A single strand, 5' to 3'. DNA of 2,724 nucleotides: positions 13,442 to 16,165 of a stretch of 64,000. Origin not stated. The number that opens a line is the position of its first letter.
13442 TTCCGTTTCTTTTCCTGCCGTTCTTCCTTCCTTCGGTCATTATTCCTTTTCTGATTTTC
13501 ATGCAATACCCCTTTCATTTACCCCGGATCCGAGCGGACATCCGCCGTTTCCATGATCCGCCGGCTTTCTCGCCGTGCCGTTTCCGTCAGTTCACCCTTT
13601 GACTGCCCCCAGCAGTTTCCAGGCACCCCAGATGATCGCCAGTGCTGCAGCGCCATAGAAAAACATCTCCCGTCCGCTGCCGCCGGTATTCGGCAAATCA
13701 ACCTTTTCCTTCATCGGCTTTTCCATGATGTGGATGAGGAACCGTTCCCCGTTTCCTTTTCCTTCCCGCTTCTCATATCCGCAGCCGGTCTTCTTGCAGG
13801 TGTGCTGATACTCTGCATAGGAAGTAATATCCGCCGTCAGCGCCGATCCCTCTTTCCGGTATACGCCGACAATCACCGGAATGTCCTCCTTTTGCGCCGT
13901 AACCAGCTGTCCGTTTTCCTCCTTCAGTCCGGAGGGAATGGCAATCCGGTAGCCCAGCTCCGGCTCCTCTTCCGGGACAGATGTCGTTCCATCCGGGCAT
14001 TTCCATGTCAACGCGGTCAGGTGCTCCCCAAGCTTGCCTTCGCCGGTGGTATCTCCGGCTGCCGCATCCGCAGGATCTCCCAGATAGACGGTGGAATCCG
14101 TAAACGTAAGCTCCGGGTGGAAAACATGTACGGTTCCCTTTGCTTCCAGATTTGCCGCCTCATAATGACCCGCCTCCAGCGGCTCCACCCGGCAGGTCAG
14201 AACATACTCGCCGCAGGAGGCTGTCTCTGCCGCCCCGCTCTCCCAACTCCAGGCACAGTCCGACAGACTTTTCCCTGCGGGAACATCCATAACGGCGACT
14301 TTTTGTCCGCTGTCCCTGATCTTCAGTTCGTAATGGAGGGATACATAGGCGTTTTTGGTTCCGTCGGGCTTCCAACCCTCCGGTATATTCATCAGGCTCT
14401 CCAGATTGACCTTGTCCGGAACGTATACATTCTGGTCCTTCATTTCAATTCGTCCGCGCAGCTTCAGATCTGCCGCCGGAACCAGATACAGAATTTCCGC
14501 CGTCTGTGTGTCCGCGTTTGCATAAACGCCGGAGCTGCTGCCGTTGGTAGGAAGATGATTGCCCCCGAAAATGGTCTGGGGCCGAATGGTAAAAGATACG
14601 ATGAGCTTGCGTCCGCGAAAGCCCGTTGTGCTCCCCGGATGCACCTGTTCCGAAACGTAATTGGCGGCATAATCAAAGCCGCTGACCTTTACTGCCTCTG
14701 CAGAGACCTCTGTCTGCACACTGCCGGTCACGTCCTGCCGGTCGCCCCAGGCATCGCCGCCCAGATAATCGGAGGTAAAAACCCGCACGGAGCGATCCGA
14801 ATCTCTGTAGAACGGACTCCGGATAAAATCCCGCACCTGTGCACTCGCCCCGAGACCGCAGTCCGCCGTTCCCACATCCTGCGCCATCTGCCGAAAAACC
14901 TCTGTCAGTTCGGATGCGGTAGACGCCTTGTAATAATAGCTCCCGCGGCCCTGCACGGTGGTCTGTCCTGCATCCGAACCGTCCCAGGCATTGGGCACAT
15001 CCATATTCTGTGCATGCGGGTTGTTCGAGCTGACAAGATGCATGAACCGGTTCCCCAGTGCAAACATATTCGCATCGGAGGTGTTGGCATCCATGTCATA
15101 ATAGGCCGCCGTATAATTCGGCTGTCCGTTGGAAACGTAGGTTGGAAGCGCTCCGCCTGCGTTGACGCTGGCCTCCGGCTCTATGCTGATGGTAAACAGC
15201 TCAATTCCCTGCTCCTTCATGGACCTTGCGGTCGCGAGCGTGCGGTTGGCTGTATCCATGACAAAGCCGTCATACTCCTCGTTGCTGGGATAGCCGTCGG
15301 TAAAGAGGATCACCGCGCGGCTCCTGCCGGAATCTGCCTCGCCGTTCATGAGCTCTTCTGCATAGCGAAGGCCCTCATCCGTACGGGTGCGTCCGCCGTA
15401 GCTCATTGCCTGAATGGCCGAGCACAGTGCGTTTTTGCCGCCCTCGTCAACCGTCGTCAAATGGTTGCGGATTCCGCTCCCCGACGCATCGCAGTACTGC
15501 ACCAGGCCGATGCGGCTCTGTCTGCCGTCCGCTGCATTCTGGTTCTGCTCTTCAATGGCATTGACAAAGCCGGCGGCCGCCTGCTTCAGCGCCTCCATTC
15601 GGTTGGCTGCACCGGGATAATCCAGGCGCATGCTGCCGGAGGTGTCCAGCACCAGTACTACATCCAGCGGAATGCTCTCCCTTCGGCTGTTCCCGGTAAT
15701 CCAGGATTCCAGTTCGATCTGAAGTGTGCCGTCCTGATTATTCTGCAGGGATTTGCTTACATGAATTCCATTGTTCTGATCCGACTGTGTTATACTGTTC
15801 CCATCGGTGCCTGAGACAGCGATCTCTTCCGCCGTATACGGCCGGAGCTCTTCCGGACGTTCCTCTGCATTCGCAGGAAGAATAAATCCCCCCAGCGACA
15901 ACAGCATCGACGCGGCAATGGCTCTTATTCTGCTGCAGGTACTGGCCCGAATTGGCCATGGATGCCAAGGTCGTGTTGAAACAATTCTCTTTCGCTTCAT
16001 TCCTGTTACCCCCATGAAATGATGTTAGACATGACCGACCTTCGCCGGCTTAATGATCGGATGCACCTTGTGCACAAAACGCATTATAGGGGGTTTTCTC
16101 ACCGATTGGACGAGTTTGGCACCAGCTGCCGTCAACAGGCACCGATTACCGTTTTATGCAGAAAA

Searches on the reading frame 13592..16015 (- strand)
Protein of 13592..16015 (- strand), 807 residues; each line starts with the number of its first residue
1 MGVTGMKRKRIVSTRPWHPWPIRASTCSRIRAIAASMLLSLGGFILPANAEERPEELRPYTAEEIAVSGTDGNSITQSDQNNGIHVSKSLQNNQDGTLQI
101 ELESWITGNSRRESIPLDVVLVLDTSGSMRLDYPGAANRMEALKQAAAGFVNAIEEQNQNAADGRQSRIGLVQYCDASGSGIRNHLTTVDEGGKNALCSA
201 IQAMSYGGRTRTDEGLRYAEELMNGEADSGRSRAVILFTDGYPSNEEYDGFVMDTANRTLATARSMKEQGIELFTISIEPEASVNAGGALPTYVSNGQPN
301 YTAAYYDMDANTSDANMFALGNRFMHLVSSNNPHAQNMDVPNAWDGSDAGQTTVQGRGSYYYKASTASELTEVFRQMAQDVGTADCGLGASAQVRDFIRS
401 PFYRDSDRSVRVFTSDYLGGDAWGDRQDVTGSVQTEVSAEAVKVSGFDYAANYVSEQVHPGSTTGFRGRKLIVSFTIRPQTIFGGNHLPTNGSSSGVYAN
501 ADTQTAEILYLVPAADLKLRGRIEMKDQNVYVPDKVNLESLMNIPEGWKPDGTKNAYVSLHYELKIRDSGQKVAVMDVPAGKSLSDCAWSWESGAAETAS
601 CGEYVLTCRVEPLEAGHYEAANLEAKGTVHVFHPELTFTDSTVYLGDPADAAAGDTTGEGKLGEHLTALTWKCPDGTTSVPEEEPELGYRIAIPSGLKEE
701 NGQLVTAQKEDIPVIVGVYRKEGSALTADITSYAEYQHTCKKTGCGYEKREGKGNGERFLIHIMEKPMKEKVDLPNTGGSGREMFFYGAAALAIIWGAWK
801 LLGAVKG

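Call 77: search_protein_families(library=pfam, proteins=[window:13592-16015:-], max_evalue=0.01)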
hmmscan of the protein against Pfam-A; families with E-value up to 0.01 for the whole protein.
window:13592-16015:- (807 aa): 3 families
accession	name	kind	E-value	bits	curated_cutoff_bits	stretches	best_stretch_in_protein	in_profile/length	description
PF00092.34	VWA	-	2.3e-18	67.4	23.8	1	118-282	1-140/174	von Willebrand factor type A domain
PF13519.12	VWA_2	-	3.1e-14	53.9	27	1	119-241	1-106/107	von Willebrand factor type A domain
PF05762.20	VWA_CoxE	-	0.00024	21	26.4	0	109-130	49-70/222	VWA domain containing CoxE-like protein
